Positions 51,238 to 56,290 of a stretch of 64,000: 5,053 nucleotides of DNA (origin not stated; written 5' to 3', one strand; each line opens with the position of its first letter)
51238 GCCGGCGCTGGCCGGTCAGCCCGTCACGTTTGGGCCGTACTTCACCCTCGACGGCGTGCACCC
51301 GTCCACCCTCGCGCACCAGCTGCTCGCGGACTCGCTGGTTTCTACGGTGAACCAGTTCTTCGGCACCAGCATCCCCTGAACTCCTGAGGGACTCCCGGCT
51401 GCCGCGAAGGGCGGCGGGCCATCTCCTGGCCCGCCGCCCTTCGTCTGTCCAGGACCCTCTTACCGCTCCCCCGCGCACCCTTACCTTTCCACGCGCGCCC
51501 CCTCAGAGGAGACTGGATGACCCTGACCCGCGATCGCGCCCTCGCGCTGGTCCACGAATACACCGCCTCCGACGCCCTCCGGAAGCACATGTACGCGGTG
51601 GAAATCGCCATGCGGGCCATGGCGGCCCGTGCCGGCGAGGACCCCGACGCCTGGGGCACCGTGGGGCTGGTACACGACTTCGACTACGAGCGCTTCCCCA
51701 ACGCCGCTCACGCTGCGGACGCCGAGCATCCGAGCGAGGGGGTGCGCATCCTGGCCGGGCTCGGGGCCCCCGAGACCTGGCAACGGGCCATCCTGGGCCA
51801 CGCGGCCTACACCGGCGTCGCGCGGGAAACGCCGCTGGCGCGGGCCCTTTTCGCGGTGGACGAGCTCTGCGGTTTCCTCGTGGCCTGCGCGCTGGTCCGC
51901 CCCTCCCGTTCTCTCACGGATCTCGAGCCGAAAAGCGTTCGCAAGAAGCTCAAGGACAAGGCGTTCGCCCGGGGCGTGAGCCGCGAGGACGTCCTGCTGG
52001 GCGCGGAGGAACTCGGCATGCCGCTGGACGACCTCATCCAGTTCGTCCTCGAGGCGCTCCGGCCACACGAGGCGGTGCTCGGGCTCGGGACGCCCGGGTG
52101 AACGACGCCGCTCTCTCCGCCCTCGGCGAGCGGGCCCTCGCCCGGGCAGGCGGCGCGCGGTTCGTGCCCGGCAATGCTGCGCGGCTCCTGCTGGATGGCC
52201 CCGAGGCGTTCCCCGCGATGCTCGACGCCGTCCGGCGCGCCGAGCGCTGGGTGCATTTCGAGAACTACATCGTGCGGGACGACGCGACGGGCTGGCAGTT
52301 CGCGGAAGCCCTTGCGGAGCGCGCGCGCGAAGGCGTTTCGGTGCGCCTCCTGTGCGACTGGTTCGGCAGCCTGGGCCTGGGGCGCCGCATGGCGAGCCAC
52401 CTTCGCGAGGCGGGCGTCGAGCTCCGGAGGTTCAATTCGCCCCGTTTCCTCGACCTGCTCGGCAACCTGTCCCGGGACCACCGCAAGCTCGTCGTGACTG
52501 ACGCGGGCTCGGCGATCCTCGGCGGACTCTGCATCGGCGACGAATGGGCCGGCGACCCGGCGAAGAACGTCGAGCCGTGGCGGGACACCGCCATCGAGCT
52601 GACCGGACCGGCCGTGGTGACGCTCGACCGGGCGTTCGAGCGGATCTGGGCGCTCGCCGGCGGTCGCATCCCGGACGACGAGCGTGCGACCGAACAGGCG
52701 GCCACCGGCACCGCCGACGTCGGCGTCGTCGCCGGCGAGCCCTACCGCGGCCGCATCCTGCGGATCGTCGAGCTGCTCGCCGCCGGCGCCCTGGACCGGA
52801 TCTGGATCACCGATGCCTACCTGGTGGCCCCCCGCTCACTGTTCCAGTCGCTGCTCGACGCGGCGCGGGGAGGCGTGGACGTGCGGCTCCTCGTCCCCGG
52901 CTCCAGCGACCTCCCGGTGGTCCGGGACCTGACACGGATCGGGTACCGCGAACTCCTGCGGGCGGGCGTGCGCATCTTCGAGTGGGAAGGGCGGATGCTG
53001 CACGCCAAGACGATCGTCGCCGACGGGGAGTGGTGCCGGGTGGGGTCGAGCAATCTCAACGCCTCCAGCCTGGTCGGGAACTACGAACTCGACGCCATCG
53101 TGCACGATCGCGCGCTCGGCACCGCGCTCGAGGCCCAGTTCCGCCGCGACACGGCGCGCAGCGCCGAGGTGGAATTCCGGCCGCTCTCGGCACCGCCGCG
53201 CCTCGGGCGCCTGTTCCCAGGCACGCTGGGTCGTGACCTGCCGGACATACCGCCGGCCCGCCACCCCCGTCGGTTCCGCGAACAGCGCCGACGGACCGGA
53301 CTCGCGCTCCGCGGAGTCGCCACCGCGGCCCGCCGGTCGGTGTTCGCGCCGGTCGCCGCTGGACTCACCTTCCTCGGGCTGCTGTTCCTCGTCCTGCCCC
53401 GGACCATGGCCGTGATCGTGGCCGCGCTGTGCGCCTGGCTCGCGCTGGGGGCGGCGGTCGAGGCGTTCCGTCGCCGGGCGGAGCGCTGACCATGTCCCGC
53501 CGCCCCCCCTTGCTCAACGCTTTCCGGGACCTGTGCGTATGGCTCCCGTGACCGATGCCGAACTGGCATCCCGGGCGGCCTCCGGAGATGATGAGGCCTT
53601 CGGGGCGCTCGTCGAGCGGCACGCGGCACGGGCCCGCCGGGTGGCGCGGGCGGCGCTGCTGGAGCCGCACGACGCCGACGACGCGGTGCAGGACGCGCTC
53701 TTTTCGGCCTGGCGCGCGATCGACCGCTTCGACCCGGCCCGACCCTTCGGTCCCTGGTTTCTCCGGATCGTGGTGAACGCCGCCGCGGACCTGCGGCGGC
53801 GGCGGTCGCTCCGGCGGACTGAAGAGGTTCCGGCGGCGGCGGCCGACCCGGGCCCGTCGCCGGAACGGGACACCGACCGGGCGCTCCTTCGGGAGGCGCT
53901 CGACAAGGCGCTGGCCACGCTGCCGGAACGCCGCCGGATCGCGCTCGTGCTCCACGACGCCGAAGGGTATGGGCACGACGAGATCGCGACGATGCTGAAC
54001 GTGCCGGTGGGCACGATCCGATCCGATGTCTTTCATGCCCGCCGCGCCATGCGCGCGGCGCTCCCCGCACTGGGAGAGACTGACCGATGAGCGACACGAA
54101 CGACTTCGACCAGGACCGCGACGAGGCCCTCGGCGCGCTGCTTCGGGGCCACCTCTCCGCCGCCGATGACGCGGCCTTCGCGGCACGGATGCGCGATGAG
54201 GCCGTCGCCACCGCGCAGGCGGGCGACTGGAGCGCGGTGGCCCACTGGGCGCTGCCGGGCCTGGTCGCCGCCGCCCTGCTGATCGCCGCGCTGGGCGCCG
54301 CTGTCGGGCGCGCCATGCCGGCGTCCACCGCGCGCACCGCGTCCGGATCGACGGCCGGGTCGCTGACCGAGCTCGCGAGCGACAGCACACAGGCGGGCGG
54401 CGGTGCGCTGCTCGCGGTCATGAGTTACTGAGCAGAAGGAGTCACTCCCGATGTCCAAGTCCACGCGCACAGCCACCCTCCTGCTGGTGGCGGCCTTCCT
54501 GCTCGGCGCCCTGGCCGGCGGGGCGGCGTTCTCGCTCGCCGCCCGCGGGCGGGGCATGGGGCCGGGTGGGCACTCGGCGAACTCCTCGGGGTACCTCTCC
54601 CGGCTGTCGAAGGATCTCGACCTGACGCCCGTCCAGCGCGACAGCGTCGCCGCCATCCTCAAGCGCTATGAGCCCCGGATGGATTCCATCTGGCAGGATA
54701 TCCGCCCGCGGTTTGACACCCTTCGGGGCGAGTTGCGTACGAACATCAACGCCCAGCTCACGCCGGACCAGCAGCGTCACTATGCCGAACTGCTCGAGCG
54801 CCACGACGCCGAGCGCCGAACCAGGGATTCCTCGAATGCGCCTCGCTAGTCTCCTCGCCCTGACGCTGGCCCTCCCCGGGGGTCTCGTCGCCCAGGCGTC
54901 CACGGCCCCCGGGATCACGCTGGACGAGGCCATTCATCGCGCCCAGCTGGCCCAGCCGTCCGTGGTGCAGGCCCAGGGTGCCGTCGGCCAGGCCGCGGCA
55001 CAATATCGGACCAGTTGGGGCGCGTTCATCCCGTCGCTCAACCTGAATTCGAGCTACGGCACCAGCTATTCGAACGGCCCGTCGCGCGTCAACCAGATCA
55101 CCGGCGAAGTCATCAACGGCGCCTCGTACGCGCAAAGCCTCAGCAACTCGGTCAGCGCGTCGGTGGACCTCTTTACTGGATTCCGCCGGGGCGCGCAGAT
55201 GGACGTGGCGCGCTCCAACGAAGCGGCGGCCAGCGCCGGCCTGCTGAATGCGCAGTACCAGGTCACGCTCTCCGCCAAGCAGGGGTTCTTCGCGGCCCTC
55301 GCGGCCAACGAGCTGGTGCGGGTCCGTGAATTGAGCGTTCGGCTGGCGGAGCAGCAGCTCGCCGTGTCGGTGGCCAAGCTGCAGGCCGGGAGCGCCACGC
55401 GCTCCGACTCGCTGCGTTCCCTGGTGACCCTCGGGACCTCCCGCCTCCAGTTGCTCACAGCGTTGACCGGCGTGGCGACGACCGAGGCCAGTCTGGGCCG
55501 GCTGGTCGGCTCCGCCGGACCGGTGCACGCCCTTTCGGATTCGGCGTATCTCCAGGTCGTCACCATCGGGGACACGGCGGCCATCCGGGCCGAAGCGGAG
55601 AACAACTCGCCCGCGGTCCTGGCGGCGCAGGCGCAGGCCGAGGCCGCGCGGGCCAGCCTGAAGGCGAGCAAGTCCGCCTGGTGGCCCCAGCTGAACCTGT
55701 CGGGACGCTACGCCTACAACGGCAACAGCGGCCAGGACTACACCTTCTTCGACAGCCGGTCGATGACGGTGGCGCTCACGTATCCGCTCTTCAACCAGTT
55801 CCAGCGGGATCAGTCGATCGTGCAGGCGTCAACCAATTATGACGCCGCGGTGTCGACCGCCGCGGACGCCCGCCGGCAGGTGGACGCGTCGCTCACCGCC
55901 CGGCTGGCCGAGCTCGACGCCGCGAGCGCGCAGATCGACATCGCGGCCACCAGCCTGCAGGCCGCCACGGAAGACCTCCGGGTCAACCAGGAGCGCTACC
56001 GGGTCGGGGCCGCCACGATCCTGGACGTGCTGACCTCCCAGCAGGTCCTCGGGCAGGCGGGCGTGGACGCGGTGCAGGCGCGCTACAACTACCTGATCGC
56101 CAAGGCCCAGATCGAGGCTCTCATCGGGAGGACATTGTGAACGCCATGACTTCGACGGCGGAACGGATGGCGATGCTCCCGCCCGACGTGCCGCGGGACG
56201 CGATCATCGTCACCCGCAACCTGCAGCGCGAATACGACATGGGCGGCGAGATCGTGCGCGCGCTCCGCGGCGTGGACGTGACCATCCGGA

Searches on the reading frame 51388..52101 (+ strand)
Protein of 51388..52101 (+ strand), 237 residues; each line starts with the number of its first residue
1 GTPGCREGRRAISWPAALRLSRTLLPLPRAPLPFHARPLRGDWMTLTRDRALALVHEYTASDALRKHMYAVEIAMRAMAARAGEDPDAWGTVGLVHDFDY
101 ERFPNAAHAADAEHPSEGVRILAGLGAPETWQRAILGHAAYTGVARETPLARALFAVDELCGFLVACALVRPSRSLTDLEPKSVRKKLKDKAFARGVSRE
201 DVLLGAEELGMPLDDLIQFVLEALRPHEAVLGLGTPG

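Call 71: search_protein_families(library=pfam, proteins=[window:51388-52101:+], max_evalue=0.001)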
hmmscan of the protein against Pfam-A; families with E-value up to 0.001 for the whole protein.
window:51388-52101:+ (237 aa): 1 family
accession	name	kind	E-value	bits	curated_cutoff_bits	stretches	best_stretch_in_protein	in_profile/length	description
PF01966.28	HD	-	6.8e-06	26.8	22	1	66-160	3-113/116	HD domain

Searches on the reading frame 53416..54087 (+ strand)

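Call 86: search_protein_families(library=pfam, proteins=[window:53416-54087:+], max_evalue=0.001)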
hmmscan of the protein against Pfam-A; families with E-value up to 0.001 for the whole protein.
window:53416-54087:+ (224 aa): 4 families
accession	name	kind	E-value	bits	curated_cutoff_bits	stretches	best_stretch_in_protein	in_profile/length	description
PF04542.20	Sigma70_r2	-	1.4e-16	60.5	24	1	65-131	1-69/71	Sigma-70 region 2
PF08281.18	Sigma70_r4_2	-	2e-16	59.8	25.7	1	159-212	1-54/54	Sigma-70, region 4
PF04545.22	Sigma70_r4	-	1e-08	35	24.1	1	165-213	1-49/50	Sigma-70, region 4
PF07638.17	Sigma70_ECF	-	2.2e-05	24.9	21.1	0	125-215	90-182/185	ECF sigma factor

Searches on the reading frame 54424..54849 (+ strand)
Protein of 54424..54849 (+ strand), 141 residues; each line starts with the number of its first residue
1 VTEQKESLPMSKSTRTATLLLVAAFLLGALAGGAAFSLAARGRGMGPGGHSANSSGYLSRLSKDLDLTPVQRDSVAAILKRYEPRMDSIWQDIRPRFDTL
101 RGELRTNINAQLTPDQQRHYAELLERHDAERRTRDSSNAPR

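Call 71: search_protein_families(library=pfam, proteins=[window:54424-54849:+], max_evalue=0.001)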
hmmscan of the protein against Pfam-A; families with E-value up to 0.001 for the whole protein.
window:54424-54849:+ (141 aa): 1 family
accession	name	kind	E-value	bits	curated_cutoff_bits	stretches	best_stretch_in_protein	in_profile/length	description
PF13801.11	Metal_resist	-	3.3e-07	30.9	29.2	1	19-106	2-81/125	Heavy-metal resistance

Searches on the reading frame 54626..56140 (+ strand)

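Call 71: search_protein_families(library=pfam, proteins=[window:54626-56140:+], max_evalue=0.001)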
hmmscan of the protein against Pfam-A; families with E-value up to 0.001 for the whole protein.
window:54626-56140:+ (504 aa): 1 family
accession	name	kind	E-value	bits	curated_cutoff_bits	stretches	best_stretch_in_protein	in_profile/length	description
PF02321.23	OEP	-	4.6e-53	180.2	22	2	321-501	5-187/187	Outer membrane efflux protein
